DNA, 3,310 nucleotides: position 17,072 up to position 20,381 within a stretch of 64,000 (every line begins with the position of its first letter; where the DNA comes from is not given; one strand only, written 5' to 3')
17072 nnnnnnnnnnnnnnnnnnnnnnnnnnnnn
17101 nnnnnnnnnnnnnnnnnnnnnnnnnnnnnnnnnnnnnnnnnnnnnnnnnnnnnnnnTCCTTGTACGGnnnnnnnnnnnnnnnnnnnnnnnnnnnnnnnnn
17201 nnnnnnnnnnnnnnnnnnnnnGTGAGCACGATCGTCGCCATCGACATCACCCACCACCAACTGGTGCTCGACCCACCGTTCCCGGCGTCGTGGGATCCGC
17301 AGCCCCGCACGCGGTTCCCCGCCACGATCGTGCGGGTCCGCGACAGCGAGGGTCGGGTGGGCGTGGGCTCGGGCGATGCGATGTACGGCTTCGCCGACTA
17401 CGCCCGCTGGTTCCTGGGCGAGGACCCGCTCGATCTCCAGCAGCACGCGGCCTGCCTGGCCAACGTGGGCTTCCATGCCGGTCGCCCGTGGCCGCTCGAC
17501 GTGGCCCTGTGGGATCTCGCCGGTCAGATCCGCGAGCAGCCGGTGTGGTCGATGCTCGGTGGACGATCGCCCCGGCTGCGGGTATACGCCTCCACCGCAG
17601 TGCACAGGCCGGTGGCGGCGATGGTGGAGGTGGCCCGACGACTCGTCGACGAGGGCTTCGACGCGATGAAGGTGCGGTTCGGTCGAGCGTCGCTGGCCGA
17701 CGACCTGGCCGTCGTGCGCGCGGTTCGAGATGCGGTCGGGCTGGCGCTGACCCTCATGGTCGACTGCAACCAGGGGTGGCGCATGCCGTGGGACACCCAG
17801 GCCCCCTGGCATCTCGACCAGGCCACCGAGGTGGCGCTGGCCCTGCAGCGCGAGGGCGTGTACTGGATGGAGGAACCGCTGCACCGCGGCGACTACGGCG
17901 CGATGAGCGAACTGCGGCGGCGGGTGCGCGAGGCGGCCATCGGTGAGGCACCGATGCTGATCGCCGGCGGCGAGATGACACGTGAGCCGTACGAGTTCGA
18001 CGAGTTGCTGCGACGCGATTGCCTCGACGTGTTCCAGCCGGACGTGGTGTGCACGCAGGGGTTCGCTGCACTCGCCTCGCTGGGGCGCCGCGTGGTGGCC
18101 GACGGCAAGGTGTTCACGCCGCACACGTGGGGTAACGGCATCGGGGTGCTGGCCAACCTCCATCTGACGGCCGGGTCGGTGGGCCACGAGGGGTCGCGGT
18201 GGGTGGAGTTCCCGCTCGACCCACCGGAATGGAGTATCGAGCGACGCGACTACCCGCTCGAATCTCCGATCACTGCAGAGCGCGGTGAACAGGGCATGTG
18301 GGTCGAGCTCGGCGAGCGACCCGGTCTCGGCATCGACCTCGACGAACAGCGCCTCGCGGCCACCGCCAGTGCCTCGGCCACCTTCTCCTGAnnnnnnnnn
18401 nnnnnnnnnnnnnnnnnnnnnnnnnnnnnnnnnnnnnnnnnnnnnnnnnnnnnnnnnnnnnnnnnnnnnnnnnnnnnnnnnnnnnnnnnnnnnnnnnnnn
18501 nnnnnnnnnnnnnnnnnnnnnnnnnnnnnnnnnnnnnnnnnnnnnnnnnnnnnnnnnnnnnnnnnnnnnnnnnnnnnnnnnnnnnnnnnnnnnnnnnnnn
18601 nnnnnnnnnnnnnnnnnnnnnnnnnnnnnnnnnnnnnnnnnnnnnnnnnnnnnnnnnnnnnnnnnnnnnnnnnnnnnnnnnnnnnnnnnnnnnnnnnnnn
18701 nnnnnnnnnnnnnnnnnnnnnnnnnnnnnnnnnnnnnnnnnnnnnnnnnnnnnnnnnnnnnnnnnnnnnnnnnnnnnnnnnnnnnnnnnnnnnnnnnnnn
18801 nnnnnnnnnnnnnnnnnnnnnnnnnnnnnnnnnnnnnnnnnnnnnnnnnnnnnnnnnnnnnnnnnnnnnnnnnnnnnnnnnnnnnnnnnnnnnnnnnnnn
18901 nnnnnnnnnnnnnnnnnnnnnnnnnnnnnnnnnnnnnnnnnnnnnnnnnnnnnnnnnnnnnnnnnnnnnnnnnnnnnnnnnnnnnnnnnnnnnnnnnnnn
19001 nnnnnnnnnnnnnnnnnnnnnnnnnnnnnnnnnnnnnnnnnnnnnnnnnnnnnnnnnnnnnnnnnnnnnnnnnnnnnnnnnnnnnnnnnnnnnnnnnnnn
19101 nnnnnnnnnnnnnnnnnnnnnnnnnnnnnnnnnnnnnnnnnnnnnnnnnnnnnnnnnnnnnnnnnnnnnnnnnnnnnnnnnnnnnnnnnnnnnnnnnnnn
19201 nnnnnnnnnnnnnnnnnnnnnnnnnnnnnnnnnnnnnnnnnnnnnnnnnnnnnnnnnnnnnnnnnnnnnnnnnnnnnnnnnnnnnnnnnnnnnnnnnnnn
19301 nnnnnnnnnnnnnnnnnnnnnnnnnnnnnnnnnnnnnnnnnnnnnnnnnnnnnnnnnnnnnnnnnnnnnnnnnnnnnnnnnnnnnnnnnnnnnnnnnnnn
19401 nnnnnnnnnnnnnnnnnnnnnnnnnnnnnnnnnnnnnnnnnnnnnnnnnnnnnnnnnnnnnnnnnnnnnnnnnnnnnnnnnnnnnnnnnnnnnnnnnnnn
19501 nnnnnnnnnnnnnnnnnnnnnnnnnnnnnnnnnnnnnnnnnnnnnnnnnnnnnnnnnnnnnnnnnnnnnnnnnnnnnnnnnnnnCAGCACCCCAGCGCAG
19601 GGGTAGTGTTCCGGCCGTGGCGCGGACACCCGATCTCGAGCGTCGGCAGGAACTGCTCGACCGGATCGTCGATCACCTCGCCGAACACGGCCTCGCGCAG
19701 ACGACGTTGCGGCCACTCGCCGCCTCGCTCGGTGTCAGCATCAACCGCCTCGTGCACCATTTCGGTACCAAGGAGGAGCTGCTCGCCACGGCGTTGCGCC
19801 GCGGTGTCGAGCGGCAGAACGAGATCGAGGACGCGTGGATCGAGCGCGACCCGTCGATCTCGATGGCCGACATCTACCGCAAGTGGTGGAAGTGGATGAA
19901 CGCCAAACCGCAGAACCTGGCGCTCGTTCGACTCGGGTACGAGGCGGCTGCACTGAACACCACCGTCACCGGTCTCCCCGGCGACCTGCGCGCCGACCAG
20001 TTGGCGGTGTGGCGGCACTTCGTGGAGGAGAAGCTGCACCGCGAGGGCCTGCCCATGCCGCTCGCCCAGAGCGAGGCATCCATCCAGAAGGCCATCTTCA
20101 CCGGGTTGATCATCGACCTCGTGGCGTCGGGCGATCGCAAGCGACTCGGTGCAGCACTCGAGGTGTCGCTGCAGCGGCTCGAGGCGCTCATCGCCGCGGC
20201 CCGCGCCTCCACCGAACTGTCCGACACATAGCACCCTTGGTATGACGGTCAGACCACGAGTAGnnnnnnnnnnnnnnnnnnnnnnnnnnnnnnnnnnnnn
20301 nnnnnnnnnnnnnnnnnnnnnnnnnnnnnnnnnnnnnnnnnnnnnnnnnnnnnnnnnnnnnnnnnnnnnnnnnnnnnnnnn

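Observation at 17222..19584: Tandem enolase-superfamily paralogs sharing an identical VSTI start, TetR just downstream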

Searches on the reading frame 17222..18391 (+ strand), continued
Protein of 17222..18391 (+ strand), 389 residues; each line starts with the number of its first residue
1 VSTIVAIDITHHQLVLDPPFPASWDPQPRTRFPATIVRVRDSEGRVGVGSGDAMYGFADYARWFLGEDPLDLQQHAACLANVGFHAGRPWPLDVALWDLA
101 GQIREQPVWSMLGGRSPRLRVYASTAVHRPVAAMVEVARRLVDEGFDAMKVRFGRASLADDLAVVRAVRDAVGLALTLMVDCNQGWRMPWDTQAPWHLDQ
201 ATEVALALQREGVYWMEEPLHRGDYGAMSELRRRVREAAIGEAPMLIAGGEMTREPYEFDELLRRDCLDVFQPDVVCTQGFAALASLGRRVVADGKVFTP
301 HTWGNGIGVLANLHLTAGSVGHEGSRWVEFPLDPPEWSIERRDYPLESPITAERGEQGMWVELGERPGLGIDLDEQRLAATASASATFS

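Call 50: find_encoding_contigs(protein=P0002, flank=10000, max_places=2)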
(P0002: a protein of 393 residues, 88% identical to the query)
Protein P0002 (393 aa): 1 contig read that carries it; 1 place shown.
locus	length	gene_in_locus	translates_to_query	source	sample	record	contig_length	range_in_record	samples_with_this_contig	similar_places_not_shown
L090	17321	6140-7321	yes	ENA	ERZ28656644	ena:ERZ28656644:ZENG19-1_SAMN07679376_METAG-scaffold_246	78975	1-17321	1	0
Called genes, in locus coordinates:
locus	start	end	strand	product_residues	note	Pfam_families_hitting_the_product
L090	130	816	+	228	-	-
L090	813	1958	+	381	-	PF00355:Rieske, PF00848:Ring_hydroxyl_A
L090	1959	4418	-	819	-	PF00890:FAD_binding_2 (faint), PF01266:DAO, PF16350:FAO_M, PF01571:GCV_T, PF08669:GCV_T_C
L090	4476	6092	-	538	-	PF06253:MTTB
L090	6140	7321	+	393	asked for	PF13378:MR_MLE_C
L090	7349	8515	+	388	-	PF02746:MR_MLE_N, PF13378:MR_MLE_C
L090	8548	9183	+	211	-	PF00440:TetR_N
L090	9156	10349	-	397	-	PF00296:Bac_luciferase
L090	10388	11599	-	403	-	PF00282:Pyridoxal_deC, PF00155:Aminotran_1_2 (weak), PF00266:Aminotran_5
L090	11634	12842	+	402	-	PF00266:Aminotran_5, PF00155:Aminotran_1_2 (faint), PF01041:DegT_DnrJ_EryC1 (weak), PF01053:Cys_Met_Meta_PP (weak)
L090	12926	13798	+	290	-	PF04909:Amidohydro_2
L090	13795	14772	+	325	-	PF00355:Rieske, PF19298:KshA_C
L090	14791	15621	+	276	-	PF00892:EamA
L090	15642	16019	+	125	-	PF00254:FKBP_C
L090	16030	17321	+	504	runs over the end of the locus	PF06253:MTTB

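Call 64: predict_structure(alignment_id=A4)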
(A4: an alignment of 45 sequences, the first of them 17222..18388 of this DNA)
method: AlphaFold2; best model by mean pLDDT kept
length: 389 residues; sequences in the alignment: 45
mean_pLDDT: 93.1   pTM: 0.93
mean pLDDT of the five models: 93.1, 91.4, 90.6, 89.7, 88.3
residues with pLDDT >= 90: 301; 70-90: 84; 50-70: 3; < 50: 1
segments of 3 or more residues with pLDDT < 50: none
pLDDT, mean of each block of 10 residues (from residue 1): 94 91 86 94 98 82 96 94 84 97 99 98 91 95 96 90 97 97 85 91 98 96 94 96 94 87 97 91 97 97 92 98 97 87 94 95 97 95 72
secondary structure, 60 per line:
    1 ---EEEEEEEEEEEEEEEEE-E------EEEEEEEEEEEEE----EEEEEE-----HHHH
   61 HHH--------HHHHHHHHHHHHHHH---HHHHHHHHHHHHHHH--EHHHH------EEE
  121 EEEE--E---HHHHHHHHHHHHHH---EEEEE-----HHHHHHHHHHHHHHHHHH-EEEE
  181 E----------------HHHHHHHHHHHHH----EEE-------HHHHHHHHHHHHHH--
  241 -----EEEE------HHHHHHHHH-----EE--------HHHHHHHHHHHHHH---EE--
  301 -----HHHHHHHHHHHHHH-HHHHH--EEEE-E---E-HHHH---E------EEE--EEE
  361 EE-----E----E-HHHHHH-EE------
elements in order: E4-20 E29-41 E46-51 H57-63 H72-86 H90-104 H108-111 E118-124 H131-144 E148-152 H158-175 E177-181 H198-210 E215-217 H225-238 E246-249 H256-264 H280-293 H306-319 H321-325 E328-331 H339-342 E353-355 E358-362 H375-380

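Call 68: fold_search(model_id=the predicted structure, library=pdb)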
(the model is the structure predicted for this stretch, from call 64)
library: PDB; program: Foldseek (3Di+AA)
matches with E <= 10: 1883; with E <= 0.001: 913
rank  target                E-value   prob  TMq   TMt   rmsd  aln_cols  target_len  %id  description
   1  2ovl_A                4.1e-29  1.00  0.78  0.84   3.5       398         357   26  Crystal structure of a racemase from Streptomyces coelicolor A3(2) (released 2007-03-20)
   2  4hpn                  6.2e-28  1.00  0.80  0.82   3.3       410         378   26  Crystal structure of a proposed galactarolactone cycloisomerase from Agrobacterium Tumefaciens, target EFI-500704, with  (released 2012-11-07)
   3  3ozm_H                7.4e-28  1.00  0.83  0.85   3.3       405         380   26  Crystal structure of enolase superfamily member from Bordetella bronchiseptica complexed with Mg, m-Xylarate and L-Lyx (released 2011-09-28)
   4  3op2_A                7.8e-28  1.00  0.83  0.86   3.2       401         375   26  Crystal structure of putative mandelate racemase from Bordetella bronchiseptica RB50 complexed with 2-oxoglutarate/pho (released 2010-09-15)
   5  3op2_B                1.2e-27  1.00  0.81  0.86   3.2       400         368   26  Crystal structure of putative mandelate racemase from Bordetella bronchiseptica RB50 complexed with 2-oxoglutarate/pho (released 2010-09-15)
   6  3ozm_D                1.5e-27  1.00  0.83  0.84   3.3       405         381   25  Crystal structure of enolase superfamily member from Bordetella bronchiseptica complexed with Mg, m-Xylarate and L-Lyx (released 2011-09-28)
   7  3ozm_A                2.5e-27  1.00  0.81  0.82   3.6       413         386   25  Crystal structure of enolase superfamily member from Bordetella bronchiseptica complexed with Mg, m-Xylarate and L-Lyx (released 2011-09-28)
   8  3h12_A                3.0e-27  1.00  0.82  0.81   3.4       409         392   25  Crystal structure of putative mandelate racemase from Bordetella Bronchiseptica RB50 (released 2009-04-21)
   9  5olc_A                5.4e-27  1.00  0.80  0.88   2.5       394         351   25  Crystal structure of the 3,6-anhydro-D-galactonate cycloisomerase from Zobellia galactanivorans (released 2017-12-06)
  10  3cb3_A                6.5e-27  1.00  0.77  0.81   3.5       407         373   25  Crystal structure of L-Talarate dehydratase from Polaromonas sp. JS666 complexed with Mg and L-glucarate (released 2008-03-04)
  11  3sjn_A                8.8e-27  1.00  0.79  0.83   3.5       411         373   24  Crystal structure of enolase Spea_3858 (target EFI-500646) from Shewanella pealeana with magnesium bound (released 2011-07-06)
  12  3n4e_A                8.8e-27  1.00  0.77  0.81   3.4       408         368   26  CRYSTAL STRUCTURE OF mandelate racemase/muconate lactonizing protein from Paracoccus denitrificans Pd1222 (released 2010-06-09)
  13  3bjs_A                1.1e-26  1.00  0.81  0.84   2.9       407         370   22  Crystal structure of a member of enolase superfamily from Polaromonas sp. JS666 (released 2007-12-18)
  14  3bjs_B                1.2e-26  1.00  0.79  0.82   3.3       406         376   22  Crystal structure of a member of enolase superfamily from Polaromonas sp. JS666 (released 2007-12-18)
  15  3ddm_A                2.2e-26  1.00  0.74  0.79   4.2       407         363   29  CRYSTAL STRUCTURE OF MANDELATE RACEMASE/MUCONATE LACTONIZING ENZYME FROM Bordetella bronchiseptica RB50 (released 2008-06-24)
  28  2ovl_D                1.9e-25  1.00  0.72  0.83   3.9       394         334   26  Crystal structure of a racemase from Streptomyces coelicolor A3(2) (released 2007-03-20)
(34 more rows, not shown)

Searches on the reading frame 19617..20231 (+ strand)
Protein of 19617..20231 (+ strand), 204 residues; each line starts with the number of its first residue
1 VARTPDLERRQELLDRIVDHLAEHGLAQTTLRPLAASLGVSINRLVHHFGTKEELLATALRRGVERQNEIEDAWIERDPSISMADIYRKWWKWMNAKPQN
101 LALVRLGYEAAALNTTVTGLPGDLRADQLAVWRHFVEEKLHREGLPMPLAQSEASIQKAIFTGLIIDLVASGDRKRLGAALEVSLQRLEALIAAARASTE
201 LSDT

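Call 8: search_protein_families(library=pfam, proteins=[window:19617-20231:+])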
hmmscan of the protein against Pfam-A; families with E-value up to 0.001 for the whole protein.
window:19617-20231:+ (204 aa): 1 family
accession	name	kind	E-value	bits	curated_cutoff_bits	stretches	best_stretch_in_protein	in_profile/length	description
PF00440.29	TetR_N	-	6.8e-09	35.8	24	1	14-57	2-45/47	Bacterial regulatory proteins, tetR family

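Call 9: search_protein_families(library=ncbifam, proteins=[window:19617-20231:+])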
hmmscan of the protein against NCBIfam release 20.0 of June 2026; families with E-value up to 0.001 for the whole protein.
window:19617-20231:+ (204 aa): 11 families
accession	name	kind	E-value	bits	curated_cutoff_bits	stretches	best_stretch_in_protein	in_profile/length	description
TIGR03384.1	betaine_BetI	equivalog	1.1e-07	31.8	201.3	1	8-63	8-63/189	choline-binding transcriptional repressor BetI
NF001978.0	PRK00767.1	equivalog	4.6e-07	29.8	118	1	9-65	10-66/197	transcriptional regulator BetI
NF007430.0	PRK09975.1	equivalog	1.4e-05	24.3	274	1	6-114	9-120/220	acrEF/envCD operon transcriptional regulator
NF051852.1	efflux_TF_MtrR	exception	2.1e-05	24.4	280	1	8-81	10-84/205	multidrug efflux system transcriptional repressor MtrR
NF053516.1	TranRepPrsAVib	equivalog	4e-05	23.5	300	1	10-66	8-64/208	TetR family transcriptional repressor PsrA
NF041196.1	ScbR_bind_reg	equivalog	6.9e-05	23.1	150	1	10-140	8-132/191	ScbR family autoregulator-binding transcription factor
NF047866.1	TF_DicD_YjdC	equivalog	0.00014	22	240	1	9-63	2-56/191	division control transcriptional repressor DicD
NF007949.0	PRK10668.1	equivalog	0.00015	21.3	271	1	7-66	10-69/216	multidrug efflux transporter transcriptional repressor AcrR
NF008647.0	PRK11640.1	equivalog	0.00024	21.3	267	1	9-62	2-55/191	transcriptional regulator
NF050111.1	TransRegSACE7040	equivalog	0.00027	20.9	250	1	8-60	1-53/186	SACE_7040 family transcriptional regulator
NF011572.0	PRK14996.1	equivalog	0.00087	19.2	144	0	8-72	8-72/192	TetR family transcriptional regulator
